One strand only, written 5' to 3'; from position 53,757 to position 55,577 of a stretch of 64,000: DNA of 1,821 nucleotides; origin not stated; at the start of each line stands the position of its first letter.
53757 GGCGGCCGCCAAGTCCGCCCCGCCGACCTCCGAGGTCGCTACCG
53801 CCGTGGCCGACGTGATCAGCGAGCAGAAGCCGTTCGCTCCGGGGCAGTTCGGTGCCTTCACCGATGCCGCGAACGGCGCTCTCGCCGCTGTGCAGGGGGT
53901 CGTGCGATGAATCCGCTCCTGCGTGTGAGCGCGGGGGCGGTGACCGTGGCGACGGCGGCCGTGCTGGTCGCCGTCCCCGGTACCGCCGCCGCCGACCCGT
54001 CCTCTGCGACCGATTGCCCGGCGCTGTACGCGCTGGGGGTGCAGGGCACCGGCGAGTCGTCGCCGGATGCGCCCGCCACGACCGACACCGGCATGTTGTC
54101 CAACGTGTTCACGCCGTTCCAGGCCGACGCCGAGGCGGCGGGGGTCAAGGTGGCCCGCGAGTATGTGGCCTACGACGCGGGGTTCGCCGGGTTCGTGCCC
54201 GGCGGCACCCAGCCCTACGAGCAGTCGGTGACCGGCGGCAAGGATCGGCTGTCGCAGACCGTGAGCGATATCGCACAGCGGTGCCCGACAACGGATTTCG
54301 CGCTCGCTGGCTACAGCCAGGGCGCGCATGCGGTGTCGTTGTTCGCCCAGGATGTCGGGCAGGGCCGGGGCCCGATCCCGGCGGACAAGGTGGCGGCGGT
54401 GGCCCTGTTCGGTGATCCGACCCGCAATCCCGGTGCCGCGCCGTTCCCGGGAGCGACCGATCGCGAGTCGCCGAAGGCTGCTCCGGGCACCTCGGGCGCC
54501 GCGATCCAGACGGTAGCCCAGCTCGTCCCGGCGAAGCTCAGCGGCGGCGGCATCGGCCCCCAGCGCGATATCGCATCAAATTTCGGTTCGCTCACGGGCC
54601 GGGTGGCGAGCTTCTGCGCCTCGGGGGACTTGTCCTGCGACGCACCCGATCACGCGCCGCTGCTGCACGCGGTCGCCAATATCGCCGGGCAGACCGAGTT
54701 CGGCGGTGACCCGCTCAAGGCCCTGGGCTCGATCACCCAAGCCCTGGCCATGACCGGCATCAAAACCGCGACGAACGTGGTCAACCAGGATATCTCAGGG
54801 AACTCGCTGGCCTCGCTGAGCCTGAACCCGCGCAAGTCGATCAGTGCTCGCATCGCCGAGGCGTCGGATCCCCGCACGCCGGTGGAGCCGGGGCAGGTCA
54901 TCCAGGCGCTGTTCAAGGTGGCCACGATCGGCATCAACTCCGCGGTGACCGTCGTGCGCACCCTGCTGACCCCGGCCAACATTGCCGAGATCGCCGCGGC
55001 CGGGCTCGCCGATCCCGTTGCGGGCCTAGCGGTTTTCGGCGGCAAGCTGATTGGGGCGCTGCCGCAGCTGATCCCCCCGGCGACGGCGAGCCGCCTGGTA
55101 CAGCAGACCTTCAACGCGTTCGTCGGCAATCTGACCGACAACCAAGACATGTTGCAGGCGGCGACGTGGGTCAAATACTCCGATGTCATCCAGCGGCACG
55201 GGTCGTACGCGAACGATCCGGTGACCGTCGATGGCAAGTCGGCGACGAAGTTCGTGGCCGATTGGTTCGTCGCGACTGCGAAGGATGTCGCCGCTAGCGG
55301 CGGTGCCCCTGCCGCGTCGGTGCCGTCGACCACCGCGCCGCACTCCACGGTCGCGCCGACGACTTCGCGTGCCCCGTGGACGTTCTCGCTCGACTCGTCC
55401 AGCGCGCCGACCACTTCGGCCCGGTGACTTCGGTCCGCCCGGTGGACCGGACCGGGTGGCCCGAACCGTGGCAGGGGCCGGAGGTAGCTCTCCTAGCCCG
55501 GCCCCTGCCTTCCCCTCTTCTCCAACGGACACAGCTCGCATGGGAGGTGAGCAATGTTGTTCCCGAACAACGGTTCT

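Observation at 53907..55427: Secreted cutinase-family esterase embedded in the coupled T4SS-like operon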

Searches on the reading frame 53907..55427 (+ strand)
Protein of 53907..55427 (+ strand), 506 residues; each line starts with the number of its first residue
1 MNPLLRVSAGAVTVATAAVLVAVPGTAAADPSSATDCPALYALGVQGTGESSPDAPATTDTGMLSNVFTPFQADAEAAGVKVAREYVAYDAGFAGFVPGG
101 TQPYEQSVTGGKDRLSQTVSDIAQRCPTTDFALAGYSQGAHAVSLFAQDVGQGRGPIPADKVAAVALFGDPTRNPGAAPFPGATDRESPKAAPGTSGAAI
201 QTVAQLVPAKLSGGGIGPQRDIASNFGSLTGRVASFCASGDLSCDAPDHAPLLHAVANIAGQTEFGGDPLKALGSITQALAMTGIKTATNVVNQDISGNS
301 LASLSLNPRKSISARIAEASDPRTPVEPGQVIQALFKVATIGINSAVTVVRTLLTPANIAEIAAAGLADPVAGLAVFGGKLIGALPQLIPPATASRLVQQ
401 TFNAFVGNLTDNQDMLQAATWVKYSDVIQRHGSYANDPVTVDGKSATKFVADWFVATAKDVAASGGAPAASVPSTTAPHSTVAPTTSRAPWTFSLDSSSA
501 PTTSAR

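Call 6: search_protein_families(library=pfam, proteins=[window:53907-55427:+], max_evalue=0.01)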
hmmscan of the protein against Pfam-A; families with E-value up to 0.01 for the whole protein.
window:53907-55427:+ (506 aa): 2 families
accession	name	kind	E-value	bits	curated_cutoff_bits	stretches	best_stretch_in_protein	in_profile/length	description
PF01083.28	Cutinase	-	2e-16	60.9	25.9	1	57-248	12-149/173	Cutinase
PF08237.17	PE-PPE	-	0.0036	17.2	21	0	83-174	4-95/228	PE-PPE domain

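Call 9: search_dna_similar(query=window:53907-55427:+, collection=plasmids, mode=protein, max_rows=40)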
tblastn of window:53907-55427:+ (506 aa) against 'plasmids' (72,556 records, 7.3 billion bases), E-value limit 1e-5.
Records with a match: 334; places in all: 374; records where one place covers at least 80% of the query: 145.
Best place of each record, by identity: 60-80% 3; <60% 331.
By first word of the organism name: Rhodococcus 222; Prescottella 44; Gordonia 27; Nocardia 15; Corynebacterium 11; Dietzia 7; Mycolicibacterium 2; Mycobacterium 2; Hoyosella 1; Cryobacterium 1; and 2 more.
By predicted mobility (MOB-suite, as given by PLSDB): mobilizable 140; non-mobilizable 131; conjugative 63.
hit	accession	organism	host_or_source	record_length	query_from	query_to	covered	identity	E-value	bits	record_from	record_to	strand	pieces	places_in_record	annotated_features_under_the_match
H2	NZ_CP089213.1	Nocardia asteroides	-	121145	35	460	84%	65.0%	9e-162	515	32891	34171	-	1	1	cutinase family protein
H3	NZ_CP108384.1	Nocardia sp. NBC_01327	-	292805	34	460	84%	63.1%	6e-158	504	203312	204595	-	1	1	cutinase family protein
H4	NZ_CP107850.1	Nocardia sp. NBC_00511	-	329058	33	460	85%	62.2%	2e-163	520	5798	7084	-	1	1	cutinase family protein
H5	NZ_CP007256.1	Rhodococcus erythropolis R138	Hydroponic pots with potatoes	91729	31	460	85%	56.8%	1e-136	443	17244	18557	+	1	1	cutinase family protein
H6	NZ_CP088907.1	Rhodococcus qingshengii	cell culture,forest soil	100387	31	460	85%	56.8%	1e-136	442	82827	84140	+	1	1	cutinase family protein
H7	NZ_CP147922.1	Rhodococcus qingshengii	sediment,mangrove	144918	31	460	85%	56.8%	2e-136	442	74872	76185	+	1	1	cutinase family protein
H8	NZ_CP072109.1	Rhodococcus qingshengii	cell culture,Concrete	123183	31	460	85%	56.8%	3e-136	442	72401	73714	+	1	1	cutinase family protein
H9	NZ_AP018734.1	Rhodococcus erythropolis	-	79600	31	460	85%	56.6%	1e-135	440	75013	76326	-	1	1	cutinase family protein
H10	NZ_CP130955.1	Rhodococcus opacus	cell culture,Sod-podzolic soil ...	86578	37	460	84%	55.8%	1e-139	451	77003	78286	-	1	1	cutinase family protein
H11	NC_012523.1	Rhodococcus opacus B4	-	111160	37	460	84%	55.8%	7e-139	449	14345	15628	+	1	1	cutinase family protein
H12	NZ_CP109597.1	Nocardia sp. NBC_01503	-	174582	34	450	82%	56.7%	6e-141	455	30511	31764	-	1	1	cutinase family protein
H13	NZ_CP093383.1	Rhodococcus opacus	cell culture,forest soil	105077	37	460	84%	55.6%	3e-139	450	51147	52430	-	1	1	cutinase family protein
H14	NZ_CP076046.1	Rhodococcus sp. USK10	-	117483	37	454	83%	55.7%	4e-136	441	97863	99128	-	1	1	cutinase family protein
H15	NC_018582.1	Gordonia sp. KTR9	-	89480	37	460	84%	50.4%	3e-113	375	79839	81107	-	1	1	cutinase family protein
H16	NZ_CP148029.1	Gordonia hongkongensis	cell culture,Styx glacier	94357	37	460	84%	49.6%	4e-115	381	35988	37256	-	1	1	cutinase family protein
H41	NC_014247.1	Prescottella equi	-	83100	36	450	82%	48.6%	1e-108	362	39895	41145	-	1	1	cutinase family protein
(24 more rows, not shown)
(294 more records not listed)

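Call 10: get_annotated_region(hit=H41, flank=14000)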
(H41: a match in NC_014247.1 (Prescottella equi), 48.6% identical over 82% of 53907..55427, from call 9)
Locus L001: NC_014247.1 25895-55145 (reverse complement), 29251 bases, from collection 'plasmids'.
description: Prescottella equi plasmid pVAPAMBE116, complete sequence
organism: Prescottella equi (NCBI taxid 43767)
taxonomy: Bacteria; Actinomycetota; Actinomycetes; Mycobacteriales; Nocardiaceae; Prescottella; Prescottella equi
host: -; source: -; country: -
typing (MOB-suite, as given by PLSDB): conjugative; replicon rep_cluster_1307; relaxase MOBF; mating-pair formation MPF_T
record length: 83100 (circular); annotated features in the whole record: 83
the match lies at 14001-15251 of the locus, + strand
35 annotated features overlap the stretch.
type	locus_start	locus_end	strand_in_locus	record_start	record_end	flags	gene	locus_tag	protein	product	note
CDS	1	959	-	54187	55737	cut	-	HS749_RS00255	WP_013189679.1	ParB N-terminal domain-containing protein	-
CDS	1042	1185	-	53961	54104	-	-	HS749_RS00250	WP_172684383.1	hypothetical protein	-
CDS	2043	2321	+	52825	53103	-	-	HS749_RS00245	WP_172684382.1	hypothetical protein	-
CDS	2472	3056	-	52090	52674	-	-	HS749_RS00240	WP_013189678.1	recombinase family protein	GO:0006310 - DNA recombination [Evidence IEA]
CDS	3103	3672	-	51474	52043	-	-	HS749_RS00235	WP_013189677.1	DnaB-like helicase N-terminal domain-containing protein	GO:0006260 - DNA replication [Evidence IEA]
CDS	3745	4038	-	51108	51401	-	-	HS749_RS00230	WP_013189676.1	hypothetical protein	-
CDS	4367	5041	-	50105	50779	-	-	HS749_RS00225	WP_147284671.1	hypothetical protein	-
CDS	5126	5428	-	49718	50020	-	-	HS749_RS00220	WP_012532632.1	hypothetical protein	-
CDS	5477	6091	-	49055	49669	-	-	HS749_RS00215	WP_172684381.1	hypothetical protein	-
CDS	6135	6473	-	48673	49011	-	-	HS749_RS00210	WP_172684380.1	hypothetical protein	-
CDS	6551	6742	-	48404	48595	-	-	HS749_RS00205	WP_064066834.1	hypothetical protein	-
CDS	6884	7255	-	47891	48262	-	-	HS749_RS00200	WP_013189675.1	DUF1870 family protein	-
CDS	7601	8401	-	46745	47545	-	-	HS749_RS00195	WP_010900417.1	hypothetical protein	-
CDS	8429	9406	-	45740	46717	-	-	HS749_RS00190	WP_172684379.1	Lrp/AsnC family transcriptional regulator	-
CDS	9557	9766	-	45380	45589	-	-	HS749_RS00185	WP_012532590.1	ribbon-helix-helix domain-containing protein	-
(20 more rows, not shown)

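Call 11: get_annotated_region(hit=H2, flank=14000)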
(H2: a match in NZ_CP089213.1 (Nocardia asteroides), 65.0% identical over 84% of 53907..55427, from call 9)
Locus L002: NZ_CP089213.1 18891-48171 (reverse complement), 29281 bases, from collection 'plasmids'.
description: Nocardia asteroides strain FDAARGOS_1621 plasmid unnamed, complete sequence
organism: Nocardia asteroides (NCBI taxid 1824)
taxonomy: Bacteria; Actinomycetota; Actinomycetes; Mycobacteriales; Nocardiaceae; Nocardia; Nocardia asteroides
host: -; source: -; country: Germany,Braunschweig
typing (MOB-suite, as given by PLSDB): non-mobilizable
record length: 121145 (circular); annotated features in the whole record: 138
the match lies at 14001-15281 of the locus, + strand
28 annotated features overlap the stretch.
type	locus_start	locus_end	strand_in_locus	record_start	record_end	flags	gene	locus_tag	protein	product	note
CDS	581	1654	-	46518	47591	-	-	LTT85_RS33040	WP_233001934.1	DUF2637 domain-containing protein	-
CDS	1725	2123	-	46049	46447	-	-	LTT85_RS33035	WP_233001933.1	hypothetical protein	-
CDS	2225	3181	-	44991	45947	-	-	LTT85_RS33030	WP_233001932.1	hypothetical protein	-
CDS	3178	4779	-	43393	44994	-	-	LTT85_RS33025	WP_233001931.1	ParB/RepB/Spo0J family partition protein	GO:0007059 - chromosome segregation [Evidence IEA]; GO:0000910 - cytokinesis [Evidence IEA]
CDS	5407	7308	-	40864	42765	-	-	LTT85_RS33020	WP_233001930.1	hypothetical protein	-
CDS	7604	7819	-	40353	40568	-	-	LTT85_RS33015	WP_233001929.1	hypothetical protein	-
CDS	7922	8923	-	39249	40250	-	-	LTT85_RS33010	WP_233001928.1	GAF domain-containing protein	-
CDS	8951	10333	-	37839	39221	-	-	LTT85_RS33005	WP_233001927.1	cytochrome P450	-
CDS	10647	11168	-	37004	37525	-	-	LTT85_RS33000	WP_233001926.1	helix-turn-helix transcriptional regulator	-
CDS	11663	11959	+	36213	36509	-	-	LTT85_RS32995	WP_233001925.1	hypothetical protein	-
CDS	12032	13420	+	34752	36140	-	-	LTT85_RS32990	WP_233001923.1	hypothetical protein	-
CDS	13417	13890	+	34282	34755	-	-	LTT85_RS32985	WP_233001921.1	hypothetical protein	-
CDS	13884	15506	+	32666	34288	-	-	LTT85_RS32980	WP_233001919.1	cutinase family protein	-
CDS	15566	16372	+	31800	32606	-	-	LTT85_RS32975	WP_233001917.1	hypothetical protein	-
CDS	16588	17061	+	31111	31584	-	-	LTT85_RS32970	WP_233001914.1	hypothetical protein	-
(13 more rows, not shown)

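Call 21: find_homologous_proteins(query=window:53907-55424:+, max_evalue=0.00001)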
Query window:53907-55424:+ (506 aa): 466 proteins with E <= 0.00001 among 8000 candidates; the best 120 are listed.
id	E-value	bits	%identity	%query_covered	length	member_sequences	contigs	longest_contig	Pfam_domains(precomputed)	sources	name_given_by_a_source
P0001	0.0e+0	1078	100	100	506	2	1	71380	PF01083.29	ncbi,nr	ncbi:cutinase family protein [Nocardia terpenica]|nr:cutinase family protein [Nocardia terpenica]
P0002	1.8e-270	916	84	100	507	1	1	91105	PF01083.29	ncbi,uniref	ncbi:cutinase family protein [Nocardia sp. NPDC004068]|uniref:cutinase family protein n=1 Tax=Nocard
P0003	1.4e-238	811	76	99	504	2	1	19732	PF01083.29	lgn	-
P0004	2.4e-214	731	70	100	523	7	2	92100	PF01083.29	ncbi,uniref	ncbi:cutinase family protein [Nocardia africana]|uniref:cutinase family protein n=1 Tax=Nocardia afr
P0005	1.6e-212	725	70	95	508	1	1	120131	PF01083.29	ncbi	ncbi:cutinase family protein [Nocardia rhamnosiphila]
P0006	4.3e-210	717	70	95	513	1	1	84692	PF01083.29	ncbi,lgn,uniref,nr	ncbi:cutinase family protein [Nocardia carnea]|uniref:cutinase family protein n=1 Tax=Nocardia carne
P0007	2.5e-186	639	60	98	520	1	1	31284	PF01083.29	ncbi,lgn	ncbi:cutinase family protein [Nocardia sp. NPDC004582]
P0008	1.1e-182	627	61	100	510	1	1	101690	PF01083.29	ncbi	ncbi:cutinase family protein [Nocardia sp. NPDC055029]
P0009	5.7e-179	614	65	88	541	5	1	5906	PF01083.29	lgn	-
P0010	5.0e-178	611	64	92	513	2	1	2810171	PF01083.29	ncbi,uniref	ncbi:cutinase family protein [Nocardia salmonicida]|uniref:cutinase family protein n=1 Tax=Nocardia 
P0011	1.7e-171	590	61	89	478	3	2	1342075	PF01083.29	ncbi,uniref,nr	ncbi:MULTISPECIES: cutinase family protein [unclassified Nocardia]|uniref:cutinase family protein n=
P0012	5.4e-170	585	63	86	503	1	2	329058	PF08237.18,PF01083.29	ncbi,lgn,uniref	ncbi:cutinase family protein [Nocardia sp. NBC_00511]|uniref:cutinase family protein n=1 Tax=Nocardi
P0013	5.7e-169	581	59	97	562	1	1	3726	PF01083.29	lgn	-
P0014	1.2e-168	580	61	90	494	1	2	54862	PF08237.18,PF01083.29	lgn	-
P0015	1.5e-167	577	59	97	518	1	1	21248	PF01083.29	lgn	-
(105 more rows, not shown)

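Call 24: search_solved_structures(query=A1, max_evalue=0.01, show_alignments=2)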
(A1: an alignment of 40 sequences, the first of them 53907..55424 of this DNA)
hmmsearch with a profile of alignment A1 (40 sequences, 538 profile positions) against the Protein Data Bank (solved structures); distinct sequences matched with E-value up to 0.01: 8.
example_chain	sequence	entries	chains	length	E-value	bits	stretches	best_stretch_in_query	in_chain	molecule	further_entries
3aja_A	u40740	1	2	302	9.5e-29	103.7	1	27-255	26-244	Putative uncharacterized protein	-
5w95_A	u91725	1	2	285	6.3e-28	101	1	39-254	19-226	Conserved membrane protein of uncharacterised function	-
1qoz_A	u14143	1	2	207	9.1e-09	37.8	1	90-177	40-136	ACETYL XYLAN ESTERASE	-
4psc_A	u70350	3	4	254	1.1e-08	37.5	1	109-183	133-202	Carbohydrate esterase family 5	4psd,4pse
1bs9_A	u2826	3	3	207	5e-08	35.3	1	89-149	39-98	ACETYL XYLAN ESTERASE | ACETYL XYLAN ESTERASE II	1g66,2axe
3hc7_A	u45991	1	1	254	4.4e-05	25.6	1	103-213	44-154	Gene 12 protein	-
4oyy_A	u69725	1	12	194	0.0037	19.2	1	126-174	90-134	Cutinase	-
8jct_A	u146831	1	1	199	0.0086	18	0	124-180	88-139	Cutinase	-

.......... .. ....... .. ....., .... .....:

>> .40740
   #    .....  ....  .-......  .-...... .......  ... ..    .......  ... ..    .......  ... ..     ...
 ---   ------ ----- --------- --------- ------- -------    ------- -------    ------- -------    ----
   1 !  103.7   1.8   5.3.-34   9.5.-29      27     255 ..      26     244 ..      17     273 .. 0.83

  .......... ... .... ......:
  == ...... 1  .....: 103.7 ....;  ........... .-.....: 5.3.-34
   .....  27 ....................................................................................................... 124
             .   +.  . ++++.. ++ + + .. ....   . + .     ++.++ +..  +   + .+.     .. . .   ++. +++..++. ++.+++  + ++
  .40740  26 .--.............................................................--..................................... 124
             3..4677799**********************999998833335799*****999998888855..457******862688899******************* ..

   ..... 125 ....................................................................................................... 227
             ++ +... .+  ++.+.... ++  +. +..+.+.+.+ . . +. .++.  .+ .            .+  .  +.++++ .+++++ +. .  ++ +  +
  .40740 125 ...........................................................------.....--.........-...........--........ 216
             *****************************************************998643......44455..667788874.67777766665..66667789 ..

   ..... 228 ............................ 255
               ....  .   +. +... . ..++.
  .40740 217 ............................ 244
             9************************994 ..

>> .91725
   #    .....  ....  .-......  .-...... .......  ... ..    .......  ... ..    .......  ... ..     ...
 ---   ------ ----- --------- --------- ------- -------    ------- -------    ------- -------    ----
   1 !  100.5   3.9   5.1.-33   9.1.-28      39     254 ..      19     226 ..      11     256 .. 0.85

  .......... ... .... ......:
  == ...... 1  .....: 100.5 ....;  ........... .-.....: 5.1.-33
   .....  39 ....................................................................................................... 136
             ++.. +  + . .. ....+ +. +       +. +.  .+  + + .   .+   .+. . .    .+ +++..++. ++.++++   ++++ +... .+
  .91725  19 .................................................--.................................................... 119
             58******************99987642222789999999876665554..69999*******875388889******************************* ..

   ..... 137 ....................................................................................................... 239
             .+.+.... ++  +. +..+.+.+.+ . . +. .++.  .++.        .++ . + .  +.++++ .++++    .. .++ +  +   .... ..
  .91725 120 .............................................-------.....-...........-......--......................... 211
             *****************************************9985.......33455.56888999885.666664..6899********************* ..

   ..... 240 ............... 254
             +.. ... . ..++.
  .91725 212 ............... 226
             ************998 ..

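Call 27: search_protein_families(library=ncbifam, proteins=[window:53907-55427:+], max_evalue=0.01)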
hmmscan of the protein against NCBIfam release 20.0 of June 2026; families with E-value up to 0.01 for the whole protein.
window:53907-55427:+ (506 aa): 1 family
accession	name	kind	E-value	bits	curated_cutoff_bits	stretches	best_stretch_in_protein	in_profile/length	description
NF050160.1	CbxlyestCULP6MYC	equivalog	2.7e-25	89.2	570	1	23-289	50-309/329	carboxylesterase Culp6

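Call 28: predict_structure(alignment_id=A1)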
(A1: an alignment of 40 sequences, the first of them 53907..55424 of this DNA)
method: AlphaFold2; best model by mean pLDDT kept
length: 506 residues; sequences in the alignment: 40
mean_pLDDT: 68.8   pTM: 0.65
mean pLDDT of the five models: 68.8, 68.3, 64.6, 63.0, 62.2
residues with pLDDT >= 90: 150; 70-90: 94; 50-70: 129; < 50: 133
segments of 3 or more residues with pLDDT < 50: 1-31, 265-267, 342-347, 393-406, 408-423, 425-428, 468-506
pLDDT, mean of each block of 10 residues (from residue 1): 34 32 38 74 82 68 89 95 91 62 80 96 95 94 96 97 95 85 91 93 85 73 90 86 61 61 51 55 68 76 72 69 68 59 47 60 51 53 53 45 44 46 48 84 94 97 69 38 35 33 38
secondary structure, 60 per line:
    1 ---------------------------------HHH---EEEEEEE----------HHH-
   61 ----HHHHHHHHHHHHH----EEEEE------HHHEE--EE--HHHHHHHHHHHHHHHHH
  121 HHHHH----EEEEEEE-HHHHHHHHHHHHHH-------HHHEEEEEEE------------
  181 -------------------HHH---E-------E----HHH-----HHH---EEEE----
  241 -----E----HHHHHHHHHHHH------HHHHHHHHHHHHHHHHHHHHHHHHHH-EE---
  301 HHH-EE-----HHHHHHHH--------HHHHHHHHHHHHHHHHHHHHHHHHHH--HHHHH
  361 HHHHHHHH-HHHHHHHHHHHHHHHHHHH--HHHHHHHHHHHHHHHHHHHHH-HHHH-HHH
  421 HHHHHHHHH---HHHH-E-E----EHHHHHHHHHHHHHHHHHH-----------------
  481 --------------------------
elements in order: E40-46 H65-77 E82-86 H104-125 E130-136 H138-151 E162-168 E233-236 H251-262 H269-294 H312-319 H328-353 H356-368 H370-388 H391-411 H413-416 H418-429 H433-436 H446-463

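Call 31: fold_search(model_id=the predicted structure, library=pdb)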
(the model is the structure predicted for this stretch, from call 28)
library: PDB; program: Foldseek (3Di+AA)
matches with E <= 10: 1476; with E <= 0.001: 67
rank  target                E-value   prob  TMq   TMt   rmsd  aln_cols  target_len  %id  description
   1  5w95_B                3.9e-12  1.00  0.32  0.58  14.9       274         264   25  Mtb Rv3802c with PEG bound (released 2017-12-27)
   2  3aja_B                1.3e-11  1.00  0.32  0.57  11.6       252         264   28  Crystal Structure of MSMEG_6394 (released 2010-08-11)
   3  5w95_A                1.9e-11  1.00  0.31  0.59   7.6       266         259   26  Mtb Rv3802c with PEG bound (released 2017-12-27)
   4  3aja_A                2.2e-11  1.00  0.32  0.58  11.1       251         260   27  Crystal Structure of MSMEG_6394 (released 2010-08-11)
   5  1qoz_A                8.6e-08  1.00  0.27  0.61  13.0       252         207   19  Catalytic core domain of acetyl xylan esterase from Trichoderma reesei (released 2000-11-24)
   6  2axe                  1.3e-07  1.00  0.26  0.59  13.7       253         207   19  IODINATED COMPLEX OF ACETYL XYLAN ESTERASE AT 1.80 ANGSTROMS (released 1999-05-18)
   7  1bs9                  1.8e-07  1.00  0.27  0.61  13.8       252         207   20  ACETYLXYLAN ESTERASE FROM P. PURPUROGENUM REFINED AT 1.10 ANGSTROMS (released 1999-05-18)
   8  1qoz_B                2.1e-07  1.00  0.27  0.61  12.9       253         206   20  Catalytic core domain of acetyl xylan esterase from Trichoderma reesei (released 2000-11-24)
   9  4oyl_A                1.8e-05  1.00  0.24  0.56  14.5       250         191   18  Humicola insolens cutinase in complex with mono-ethylphosphate (released 2014-06-25)
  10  3hc7                  1.9e-05  1.00  0.30  0.57  10.9       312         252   18  Crystal structure of lysin B from Mycobacteriophage D29 (released 2009-07-21)
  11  7cc4_A                2.1e-05  1.00  0.24  0.58  10.7       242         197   21  A biodegradable plastic-degrading cutinase-like enzyme from the phyllosphere yeast Pseudozyma antarctica (released 2020-07-15)
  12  5ajh_C                2.2e-05  1.00  0.26  0.61  14.2       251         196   20  Crystal structure of Fusarium oxysporum cutinase (released 2015-09-02)
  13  5ajh_B                2.8e-05  1.00  0.25  0.58  14.4       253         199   20  Crystal structure of Fusarium oxysporum cutinase (released 2015-09-02)
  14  4oyy_L                3.6e-05  1.00  0.23  0.54  14.6       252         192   20  Humicola insolens cutinase (released 2014-07-30)
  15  4oyy_C                4.0e-05  1.00  0.24  0.59  14.1       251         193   19  Humicola insolens cutinase (released 2014-07-30)
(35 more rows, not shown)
